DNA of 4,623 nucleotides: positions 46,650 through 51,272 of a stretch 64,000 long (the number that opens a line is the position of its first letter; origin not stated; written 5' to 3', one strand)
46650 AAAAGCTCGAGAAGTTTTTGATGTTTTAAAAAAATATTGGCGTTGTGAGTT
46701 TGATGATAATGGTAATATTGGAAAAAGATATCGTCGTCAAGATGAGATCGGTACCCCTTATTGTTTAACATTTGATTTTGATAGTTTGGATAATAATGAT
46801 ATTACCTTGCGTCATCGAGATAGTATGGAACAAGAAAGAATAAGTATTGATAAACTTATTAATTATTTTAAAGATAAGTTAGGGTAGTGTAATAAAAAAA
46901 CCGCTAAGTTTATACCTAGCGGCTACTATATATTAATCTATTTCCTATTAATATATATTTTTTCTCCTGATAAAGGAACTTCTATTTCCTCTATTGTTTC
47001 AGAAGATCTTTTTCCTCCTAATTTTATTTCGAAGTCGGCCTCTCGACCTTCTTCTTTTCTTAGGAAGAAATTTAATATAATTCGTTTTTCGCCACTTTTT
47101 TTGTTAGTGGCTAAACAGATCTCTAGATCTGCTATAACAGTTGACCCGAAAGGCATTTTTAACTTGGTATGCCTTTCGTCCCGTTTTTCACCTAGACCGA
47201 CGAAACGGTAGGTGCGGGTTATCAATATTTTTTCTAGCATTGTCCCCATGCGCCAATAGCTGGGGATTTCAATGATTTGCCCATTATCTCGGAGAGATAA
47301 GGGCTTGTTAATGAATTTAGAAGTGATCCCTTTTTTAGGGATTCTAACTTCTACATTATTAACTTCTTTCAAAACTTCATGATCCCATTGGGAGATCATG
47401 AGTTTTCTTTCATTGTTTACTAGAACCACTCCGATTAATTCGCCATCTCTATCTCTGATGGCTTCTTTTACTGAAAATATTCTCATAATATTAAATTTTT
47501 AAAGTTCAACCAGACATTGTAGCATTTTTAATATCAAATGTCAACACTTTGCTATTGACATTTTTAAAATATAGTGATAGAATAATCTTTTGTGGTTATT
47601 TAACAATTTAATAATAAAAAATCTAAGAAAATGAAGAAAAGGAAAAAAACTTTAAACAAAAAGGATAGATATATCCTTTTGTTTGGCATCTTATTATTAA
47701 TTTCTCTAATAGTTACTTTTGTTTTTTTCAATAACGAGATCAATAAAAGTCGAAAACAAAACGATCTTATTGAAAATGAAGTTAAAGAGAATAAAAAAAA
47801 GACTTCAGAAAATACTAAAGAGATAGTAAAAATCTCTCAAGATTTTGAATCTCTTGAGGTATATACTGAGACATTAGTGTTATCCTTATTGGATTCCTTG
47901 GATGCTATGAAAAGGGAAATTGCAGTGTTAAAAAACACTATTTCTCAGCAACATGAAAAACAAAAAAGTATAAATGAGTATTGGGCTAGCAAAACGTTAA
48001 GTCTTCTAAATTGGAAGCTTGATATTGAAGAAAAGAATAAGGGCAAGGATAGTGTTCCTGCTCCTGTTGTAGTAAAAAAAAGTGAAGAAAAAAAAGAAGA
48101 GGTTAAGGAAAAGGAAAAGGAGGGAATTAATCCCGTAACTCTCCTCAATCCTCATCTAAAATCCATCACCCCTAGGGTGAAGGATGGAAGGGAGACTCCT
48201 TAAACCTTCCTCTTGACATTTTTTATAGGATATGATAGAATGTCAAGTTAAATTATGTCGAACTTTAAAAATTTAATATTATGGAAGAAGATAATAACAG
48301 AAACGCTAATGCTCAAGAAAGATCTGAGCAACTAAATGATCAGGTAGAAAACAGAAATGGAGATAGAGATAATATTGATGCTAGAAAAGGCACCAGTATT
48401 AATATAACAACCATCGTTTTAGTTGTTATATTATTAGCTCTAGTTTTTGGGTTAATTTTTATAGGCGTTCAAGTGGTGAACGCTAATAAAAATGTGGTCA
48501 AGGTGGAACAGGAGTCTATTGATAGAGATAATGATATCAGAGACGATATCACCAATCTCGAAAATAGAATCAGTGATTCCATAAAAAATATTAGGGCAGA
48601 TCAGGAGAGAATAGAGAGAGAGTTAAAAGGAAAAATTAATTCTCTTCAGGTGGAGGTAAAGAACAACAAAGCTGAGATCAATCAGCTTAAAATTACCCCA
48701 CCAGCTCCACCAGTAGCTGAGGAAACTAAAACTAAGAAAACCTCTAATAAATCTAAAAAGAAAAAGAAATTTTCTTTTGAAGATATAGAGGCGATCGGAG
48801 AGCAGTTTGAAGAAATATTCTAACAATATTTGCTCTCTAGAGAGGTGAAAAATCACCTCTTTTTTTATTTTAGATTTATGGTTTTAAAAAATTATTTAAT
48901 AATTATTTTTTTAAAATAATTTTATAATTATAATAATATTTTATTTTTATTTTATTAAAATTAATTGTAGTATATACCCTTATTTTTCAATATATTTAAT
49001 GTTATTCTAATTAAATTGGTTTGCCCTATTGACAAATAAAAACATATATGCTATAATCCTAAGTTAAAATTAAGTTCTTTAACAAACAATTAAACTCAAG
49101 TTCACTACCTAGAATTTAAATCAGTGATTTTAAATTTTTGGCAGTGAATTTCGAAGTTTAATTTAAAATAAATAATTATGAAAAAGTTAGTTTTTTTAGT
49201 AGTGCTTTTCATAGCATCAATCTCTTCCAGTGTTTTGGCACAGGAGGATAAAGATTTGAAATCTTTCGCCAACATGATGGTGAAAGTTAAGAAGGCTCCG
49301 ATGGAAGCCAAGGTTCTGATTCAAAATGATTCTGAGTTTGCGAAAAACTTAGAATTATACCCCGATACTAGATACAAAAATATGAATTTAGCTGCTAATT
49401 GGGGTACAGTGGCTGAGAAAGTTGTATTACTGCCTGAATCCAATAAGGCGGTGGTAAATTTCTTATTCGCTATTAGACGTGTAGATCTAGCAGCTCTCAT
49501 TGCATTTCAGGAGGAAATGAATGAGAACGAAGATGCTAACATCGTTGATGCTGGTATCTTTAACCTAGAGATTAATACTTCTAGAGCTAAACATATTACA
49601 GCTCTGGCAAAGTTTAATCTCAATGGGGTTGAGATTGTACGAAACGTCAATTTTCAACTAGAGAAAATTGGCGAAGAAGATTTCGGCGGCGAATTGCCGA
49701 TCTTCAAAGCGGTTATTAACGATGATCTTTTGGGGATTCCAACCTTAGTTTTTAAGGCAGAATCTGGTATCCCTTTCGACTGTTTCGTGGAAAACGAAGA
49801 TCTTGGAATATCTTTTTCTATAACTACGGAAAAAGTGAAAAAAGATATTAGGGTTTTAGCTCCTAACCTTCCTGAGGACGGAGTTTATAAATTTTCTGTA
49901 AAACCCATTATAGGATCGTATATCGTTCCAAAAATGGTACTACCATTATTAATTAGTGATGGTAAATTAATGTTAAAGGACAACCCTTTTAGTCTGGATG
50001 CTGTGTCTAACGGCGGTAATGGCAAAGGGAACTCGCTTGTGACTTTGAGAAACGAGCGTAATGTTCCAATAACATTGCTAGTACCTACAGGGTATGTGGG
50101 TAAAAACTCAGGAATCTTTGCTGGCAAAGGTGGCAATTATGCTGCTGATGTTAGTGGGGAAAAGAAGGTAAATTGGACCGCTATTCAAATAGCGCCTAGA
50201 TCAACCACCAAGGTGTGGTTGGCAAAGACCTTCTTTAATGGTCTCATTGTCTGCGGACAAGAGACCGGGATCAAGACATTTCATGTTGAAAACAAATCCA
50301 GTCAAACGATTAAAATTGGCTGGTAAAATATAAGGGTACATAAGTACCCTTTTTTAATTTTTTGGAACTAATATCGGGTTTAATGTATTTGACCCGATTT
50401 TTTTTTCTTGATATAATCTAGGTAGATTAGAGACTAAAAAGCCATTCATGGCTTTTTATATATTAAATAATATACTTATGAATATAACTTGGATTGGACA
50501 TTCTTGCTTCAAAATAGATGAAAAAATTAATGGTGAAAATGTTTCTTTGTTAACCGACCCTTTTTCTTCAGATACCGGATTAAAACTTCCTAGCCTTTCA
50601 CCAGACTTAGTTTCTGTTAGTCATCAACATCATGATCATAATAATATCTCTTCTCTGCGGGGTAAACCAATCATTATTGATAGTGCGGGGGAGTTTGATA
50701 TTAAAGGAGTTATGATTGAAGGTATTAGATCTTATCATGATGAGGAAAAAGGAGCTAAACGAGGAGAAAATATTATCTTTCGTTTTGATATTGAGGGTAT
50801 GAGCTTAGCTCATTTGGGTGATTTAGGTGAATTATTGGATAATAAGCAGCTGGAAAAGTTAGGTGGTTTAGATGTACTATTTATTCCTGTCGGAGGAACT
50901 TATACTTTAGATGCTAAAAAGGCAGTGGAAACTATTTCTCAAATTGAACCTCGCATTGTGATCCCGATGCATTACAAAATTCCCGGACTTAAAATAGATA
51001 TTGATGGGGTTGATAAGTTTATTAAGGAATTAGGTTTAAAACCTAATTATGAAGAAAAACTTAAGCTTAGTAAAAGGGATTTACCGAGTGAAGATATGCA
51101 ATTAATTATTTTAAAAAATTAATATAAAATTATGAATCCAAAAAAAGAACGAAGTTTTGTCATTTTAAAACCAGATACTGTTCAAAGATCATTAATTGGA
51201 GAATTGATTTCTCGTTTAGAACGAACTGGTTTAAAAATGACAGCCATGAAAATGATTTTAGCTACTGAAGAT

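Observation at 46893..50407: Orphan-gene island in which every gene is a self-contained cassette with a near-consensus promoter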

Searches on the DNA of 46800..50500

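Call 49: search_rna_families(source=window, start=46800, end=50500, threshold=evalue, max_evalue=1)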
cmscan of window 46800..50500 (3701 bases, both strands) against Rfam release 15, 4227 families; matches with E-value up to 1: 2.
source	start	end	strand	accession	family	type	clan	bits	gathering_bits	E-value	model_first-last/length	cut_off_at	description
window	50326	50411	+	RF00558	L20_leader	Cis-reg; leader;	-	21.6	58.7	0.51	1-127/127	no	Ribosomal protein L20 leader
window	50370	50457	-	RF02273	FsrA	Gene;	-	20.5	80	0.49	1-83/83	no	FsrA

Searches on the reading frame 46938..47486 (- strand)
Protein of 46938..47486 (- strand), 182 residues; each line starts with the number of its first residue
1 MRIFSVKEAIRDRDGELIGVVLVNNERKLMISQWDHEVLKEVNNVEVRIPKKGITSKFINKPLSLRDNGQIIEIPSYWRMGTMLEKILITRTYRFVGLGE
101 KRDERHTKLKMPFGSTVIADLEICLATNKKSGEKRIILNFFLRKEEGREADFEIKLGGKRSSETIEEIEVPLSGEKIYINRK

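Call 5: search_protein_families(library=pfam, proteins=[window:46938-47486:-], max_evalue=1)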
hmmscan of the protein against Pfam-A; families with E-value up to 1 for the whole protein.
window:46938-47486:- (182 aa): 0 families

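Call 8: search_protein_families(library=ncbifam, proteins=[window:46938-47486:-], max_evalue=1)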
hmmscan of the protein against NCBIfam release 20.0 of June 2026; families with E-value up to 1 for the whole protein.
window:46938-47486:- (182 aa): 0 families

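Call 9: search_protein_families(library=phrogs, proteins=[window:46938-47486:-], max_evalue=1)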
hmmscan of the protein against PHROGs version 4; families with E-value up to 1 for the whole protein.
window:46938-47486:- (182 aa): 1 family
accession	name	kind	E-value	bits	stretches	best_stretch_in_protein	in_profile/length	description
phrog_12984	-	other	0.3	12.3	0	12-43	36-65/77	lipoprotein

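Call 10: search_protein_families(library=padloc, proteins=[window:46938-47486:-], max_evalue=1)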
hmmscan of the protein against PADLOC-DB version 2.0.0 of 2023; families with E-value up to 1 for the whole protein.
window:46938-47486:- (182 aa): 0 families

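Call 26: find_homologous_proteins(query=window:46941-47486:-, max_evalue=0.01)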
Query window:46941-47486:- (182 aa): 3 proteins with E <= 0.01 among 95 candidates.
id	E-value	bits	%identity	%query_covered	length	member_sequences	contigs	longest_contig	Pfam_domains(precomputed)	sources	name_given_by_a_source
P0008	3.4e-110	383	98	100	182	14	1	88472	-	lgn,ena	-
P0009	4.1e-94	331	87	100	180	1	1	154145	-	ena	-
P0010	1.1e-81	291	76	97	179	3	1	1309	-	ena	-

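Call 47: search_solved_structures(query=A4, max_evalue=10)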
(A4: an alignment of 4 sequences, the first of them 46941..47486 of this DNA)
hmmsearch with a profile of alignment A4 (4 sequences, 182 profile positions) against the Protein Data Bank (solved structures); distinct sequences matched with E-value up to 10: 0.

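Call 57: find_encoding_contigs(protein=P0008, flank=10000, max_places=6)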
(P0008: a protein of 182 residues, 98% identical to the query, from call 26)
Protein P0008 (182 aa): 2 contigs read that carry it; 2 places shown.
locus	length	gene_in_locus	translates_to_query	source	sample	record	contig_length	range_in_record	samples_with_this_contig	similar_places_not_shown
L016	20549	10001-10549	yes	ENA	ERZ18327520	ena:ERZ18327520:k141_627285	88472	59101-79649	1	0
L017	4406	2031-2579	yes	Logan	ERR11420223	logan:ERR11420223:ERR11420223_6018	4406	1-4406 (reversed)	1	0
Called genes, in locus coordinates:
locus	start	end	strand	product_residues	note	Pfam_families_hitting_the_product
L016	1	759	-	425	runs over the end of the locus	PF04932:Wzy_C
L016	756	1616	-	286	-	-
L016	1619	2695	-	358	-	PF02646:RmuC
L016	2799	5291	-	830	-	PF00521:DNA_topoisoIV, PF03989:DNA_gyraseA_C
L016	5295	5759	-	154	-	-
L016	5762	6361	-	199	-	PF00334:NDK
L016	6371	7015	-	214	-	PF13483:Lactamase_B_3, PF12706:Lactamase_B_2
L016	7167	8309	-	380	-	-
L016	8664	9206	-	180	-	-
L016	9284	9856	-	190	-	-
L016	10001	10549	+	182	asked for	-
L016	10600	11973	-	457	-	PF00587:tRNA-synt_2b, PF03129:HGTP_anticodon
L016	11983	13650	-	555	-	PF00750:tRNA-synt_1d, PF05746:DALR_1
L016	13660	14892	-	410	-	PF00579:tRNA-synt_1b, PF22421:SYY_C-terminal, PF01479:S4 (weak)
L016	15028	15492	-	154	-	-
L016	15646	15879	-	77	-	-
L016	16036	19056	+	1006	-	PF01935:DUF87 (faint), PF13173:AAA_14 (faint), PF00437:T2SSE, PF00004:AAA (faint), PF00005:ABC_tran (faint), PF02492:cobW (faint), PF04851:ResIII (faint), PF00437:T2SSE, +9 more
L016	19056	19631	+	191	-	PF01997:Translin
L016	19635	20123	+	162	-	PF00149:Metallophos, PF12850:Metallophos_2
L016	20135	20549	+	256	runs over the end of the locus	PF00459:Inositol_P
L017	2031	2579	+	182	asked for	-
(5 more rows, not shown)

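Call 58: find_encoding_contigs(protein=P0009, flank=10000, max_places=4)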
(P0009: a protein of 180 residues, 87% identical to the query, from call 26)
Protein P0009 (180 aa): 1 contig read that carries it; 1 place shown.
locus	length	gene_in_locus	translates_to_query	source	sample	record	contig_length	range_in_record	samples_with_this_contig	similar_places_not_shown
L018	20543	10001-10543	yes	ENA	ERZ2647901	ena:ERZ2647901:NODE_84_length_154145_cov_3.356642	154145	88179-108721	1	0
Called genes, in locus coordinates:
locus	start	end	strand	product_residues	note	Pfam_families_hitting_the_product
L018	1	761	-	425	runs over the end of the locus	PF04932:Wzy_C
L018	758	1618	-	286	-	-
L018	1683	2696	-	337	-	PF02646:RmuC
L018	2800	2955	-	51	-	PF03989:DNA_gyraseA_C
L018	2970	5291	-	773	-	PF00521:DNA_topoisoIV, PF03989:DNA_gyraseA_C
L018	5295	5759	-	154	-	-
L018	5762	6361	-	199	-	PF00334:NDK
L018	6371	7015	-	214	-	PF13483:Lactamase_B_3, PF12706:Lactamase_B_2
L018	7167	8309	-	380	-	-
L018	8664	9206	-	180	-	-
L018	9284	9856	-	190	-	-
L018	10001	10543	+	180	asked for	-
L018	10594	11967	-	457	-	PF00587:tRNA-synt_2b, PF03129:HGTP_anticodon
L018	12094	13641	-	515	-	PF00750:tRNA-synt_1d, PF05746:DALR_1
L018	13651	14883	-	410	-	PF00579:tRNA-synt_1b, PF22421:SYY_C-terminal, PF01479:S4 (weak)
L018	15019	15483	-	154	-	-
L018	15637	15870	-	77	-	-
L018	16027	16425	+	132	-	-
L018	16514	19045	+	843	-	PF00437:T2SSE, PF01637:ATPase_2 (faint), PF04851:ResIII (faint), PF12775:AAA_7 (faint), PF13086:AAA_11 (faint), PF13604:AAA_30 (faint), PF16796:Microtub_bd (faint), PF00437:T2SSE, +11 more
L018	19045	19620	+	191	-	PF01997:Translin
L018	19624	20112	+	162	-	PF00149:Metallophos, PF12850:Metallophos_2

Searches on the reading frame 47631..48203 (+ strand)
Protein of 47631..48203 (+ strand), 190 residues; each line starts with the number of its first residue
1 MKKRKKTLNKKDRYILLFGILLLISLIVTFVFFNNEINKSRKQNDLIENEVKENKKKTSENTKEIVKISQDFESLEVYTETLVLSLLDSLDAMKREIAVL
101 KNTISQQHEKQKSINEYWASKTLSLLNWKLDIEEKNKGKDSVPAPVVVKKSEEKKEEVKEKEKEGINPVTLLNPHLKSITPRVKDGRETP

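Call 5: search_protein_families(library=pfam, proteins=[window:47631-48203:+], max_evalue=1)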
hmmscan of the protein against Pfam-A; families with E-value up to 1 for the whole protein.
window:47631-48203:+ (190 aa): 10 families
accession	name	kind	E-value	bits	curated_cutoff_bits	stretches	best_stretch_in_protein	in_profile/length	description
PF05251.17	Ost5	-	0.0035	18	27.4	1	11-47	9-45/73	Oligosaccharyltransferase subunit 5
PF13591.12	MerR_2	-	0.04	14.1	29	1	61-102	44-84/84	MerR HTH family regulatory protein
PF07672.19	MFS_Mycoplasma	-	0.052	13.4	24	1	5-95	61-146/297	Mycoplasma MFS transporter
PF14362.11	DUF4407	-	0.071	12.8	31.3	1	22-110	94-156/297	Domain of unknown function (DUF4407)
PF23884.1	DUF7237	-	0.29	11.8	27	0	20-74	3-58/77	Family of unknown function (DUF7237)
PF03137.26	OATP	-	0.33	9.6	25.8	1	16-70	221-277/545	Organic Anion Transporter Polypeptide (OATP) family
PF20883.3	Kbp-5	-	0.51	10.9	31.1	1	32-116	28-112/124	KNL (Kinetochore null) Binding Protein 5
PF07172.16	GRP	-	0.53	11.4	30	0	21-60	7-41/90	Glycine rich protein family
PF06295.17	ZapG-like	-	0.61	10.6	33.5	0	20-67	3-49/123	Z-ring associated protein G-like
PF06103.16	DUF948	-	0.71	10.5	37.2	0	20-73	11-64/89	Bacterial protein of unknown function (DUF948)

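Call 8: search_protein_families(library=ncbifam, proteins=[window:47631-48203:+], max_evalue=1)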
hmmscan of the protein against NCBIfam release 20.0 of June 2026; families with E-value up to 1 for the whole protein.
window:47631-48203:+ (190 aa): 11 families
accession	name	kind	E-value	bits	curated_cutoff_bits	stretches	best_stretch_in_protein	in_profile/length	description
TIGR02169.1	SMC_prok_A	equivalog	0.0014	16.4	729.4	1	35-163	689-813/1165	chromosome segregation protein SMC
NF007004.0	PRK09467.1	equivalog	0.015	14.1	415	1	12-98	13-98/440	two-component system sensor histidine kinase EnvZ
NF053767.1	CIS13_fam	equivalog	0.019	14.2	370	1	86-183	244-345/392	CIS13 family contractile injection system protein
TIGR04476.1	exosort_XrtN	exception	0.035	13.2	200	1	3-71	255-320/406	exosortase N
NF033885.1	conj_TraP_IncI1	equivalog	0.051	13.3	135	1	16-120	16-125/217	conjugal transfer protein TraP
NF011865.0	PRK15337.1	equivalog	0.12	10.7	800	1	20-96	301-377/686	EscV/YscV/HrcV family type III secretion system export apparatus protein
TIGR04527.1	mycoplas_twoTM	subfamily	0.18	11.5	125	1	9-176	6-166/248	MG_279/MG_280 family protein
TIGR03495.1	phage_LysB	equivalog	0.24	11.7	92.75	0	20-75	4-59/135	Rz-like lysis system protein LysB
TIGR00367.1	TIGR00367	hypoth_equivalog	0.37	9.9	179.65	1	21-84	131-195/312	calcium/sodium antiporter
NF038246.1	bile_salt_MFS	equivalog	0.57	9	400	1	8-62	161-215/408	conjugated bile salt MFS transporter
NF042931.1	SAG1386_EF1546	equivalog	0.64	10.1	80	0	2-105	20-87/158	SAG1386/EF1546 family surface-associated protein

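Call 9: search_protein_families(library=phrogs, proteins=[window:47631-48203:+], max_evalue=1)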
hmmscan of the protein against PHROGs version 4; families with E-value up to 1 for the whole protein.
window:47631-48203:+ (190 aa): 15 families
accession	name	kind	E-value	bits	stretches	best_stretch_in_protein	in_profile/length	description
phrog_739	-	lysis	0.0039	18.4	1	14-80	6-72/122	Rz-like spanin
phrog_9679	-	unknown function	0.0079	17.6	1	34-120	23-102/129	-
phrog_7686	-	lysis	0.018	16.2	1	12-71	19-79/112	Rz-like spanin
phrog_6440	-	unknown function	0.025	15.6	1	19-116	4-97/186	-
phrog_386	-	unknown function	0.068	14.5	1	17-73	8-63/64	-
phrog_1533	-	tail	0.11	10.9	1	33-161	21-134/1688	tail length tape measure protein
phrog_29895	-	unknown function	0.18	13.1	1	95-120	24-50/108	-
phrog_15605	-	unknown function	0.2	12.8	1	10-45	33-68/74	-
phrog_33161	-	unknown function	0.27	12.2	1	61-135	26-98/165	-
phrog_30456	-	unknown function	0.32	12.6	1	10-59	2-47/73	-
phrog_89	-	lysis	0.34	11.9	0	20-82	6-69/143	Rz-like spanin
phrog_1296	-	lysis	0.42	11.6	0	21-105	13-89/93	holin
phrog_4704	-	tail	0.63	9.6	1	35-119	52-173/625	tail length tape measure protein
phrog_1350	-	lysis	0.86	10.8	1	14-67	29-88/97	holin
phrog_1625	-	moron, auxiliary metabolic gene and host takeover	0.92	10.6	1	18-111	16-97/110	involved in bacteriocin production or immunity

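Call 10: search_protein_families(library=padloc, proteins=[window:47631-48203:+], max_evalue=1)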
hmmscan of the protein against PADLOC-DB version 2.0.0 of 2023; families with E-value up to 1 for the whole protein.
window:47631-48203:+ (190 aa): 2 families
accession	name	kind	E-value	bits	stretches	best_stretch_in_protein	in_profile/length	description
PDLC00006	DruC1|DruC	-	0.0053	13.3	1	35-142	224-328/626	Unknown function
PDLC04407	PDC-M09A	-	0.16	9.4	1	40-112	190-259/282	-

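Call 83: find_homologous_proteins(query=A7, max_evalue=0.01)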
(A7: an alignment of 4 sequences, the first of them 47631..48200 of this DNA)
Query A7 (4 sequences) (190 aa, profile of the alignment): 14 proteins with E <= 0.01 among 7976 candidates.
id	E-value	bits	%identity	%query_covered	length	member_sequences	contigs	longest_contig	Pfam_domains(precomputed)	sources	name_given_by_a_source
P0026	8.8e-72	258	30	96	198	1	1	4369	-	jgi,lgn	jgi:septal ring factor EnvC (AmiA/AmiB activator)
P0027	9.0e-72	258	30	96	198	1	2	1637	-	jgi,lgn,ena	-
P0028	1.0e-67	245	99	100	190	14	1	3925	-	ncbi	-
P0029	4.0e-65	237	92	94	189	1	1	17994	-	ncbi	-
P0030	4.0e-62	227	89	94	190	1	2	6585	-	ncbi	-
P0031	1.3e-61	225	34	71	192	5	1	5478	-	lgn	-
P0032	1.4e-59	219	36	71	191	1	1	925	-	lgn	-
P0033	2.0e-57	212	36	69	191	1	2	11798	-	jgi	-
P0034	2.1e-57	212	36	69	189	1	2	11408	-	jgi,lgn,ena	-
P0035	2.6e-54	202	36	67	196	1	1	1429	-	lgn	-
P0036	5.9e-54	200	36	68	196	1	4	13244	-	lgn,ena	-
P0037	2.7e-45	172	35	52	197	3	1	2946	-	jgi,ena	-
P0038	7.3e-42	161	33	57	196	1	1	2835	-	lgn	-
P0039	3.0e-40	156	33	77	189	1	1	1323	-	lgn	-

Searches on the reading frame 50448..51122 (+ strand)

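Call 5: search_protein_families(library=pfam, proteins=[window:50448-51122:+], max_evalue=1)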
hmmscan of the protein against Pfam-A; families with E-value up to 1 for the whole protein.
window:50448-51122:+ (224 aa): 2 families
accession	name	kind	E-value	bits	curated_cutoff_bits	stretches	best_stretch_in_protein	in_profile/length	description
PF13483.12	Lactamase_B_3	-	1.2e-52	178.6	24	1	12-175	1-160/160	Beta-lactamase superfamily domain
PF12706.13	Lactamase_B_2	-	9.2e-13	48.7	27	1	77-176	90-200/200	Beta-lactamase superfamily domain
